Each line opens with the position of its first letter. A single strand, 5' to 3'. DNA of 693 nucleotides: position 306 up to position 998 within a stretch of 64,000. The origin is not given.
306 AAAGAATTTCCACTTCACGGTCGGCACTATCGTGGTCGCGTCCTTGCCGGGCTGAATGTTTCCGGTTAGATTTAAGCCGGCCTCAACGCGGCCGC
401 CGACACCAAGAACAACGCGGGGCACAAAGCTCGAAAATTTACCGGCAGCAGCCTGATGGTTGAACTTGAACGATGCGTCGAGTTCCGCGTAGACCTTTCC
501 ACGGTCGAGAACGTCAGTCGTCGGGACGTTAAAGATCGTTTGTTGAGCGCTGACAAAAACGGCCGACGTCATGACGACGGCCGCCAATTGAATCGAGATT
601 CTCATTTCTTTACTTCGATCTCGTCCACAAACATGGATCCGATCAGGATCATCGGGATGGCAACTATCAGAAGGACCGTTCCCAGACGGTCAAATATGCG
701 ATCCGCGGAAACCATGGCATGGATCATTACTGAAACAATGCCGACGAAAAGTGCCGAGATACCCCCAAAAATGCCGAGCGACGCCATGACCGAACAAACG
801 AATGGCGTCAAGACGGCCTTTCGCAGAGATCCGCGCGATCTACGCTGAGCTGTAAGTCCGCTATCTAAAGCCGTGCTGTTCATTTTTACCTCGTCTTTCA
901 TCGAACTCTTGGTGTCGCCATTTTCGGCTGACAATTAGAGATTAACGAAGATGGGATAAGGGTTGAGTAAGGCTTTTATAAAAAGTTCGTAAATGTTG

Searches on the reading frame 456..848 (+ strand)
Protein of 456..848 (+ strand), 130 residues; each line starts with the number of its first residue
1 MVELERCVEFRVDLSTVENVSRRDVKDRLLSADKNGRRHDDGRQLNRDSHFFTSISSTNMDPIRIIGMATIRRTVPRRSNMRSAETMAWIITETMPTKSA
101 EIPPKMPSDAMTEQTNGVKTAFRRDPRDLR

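Call 50: find_encoding_contigs(protein=window:456-848:+, flank=10000, max_places=3)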
Protein window:456-848:+ (130 aa): no gene with exactly this product is on record in the collection.
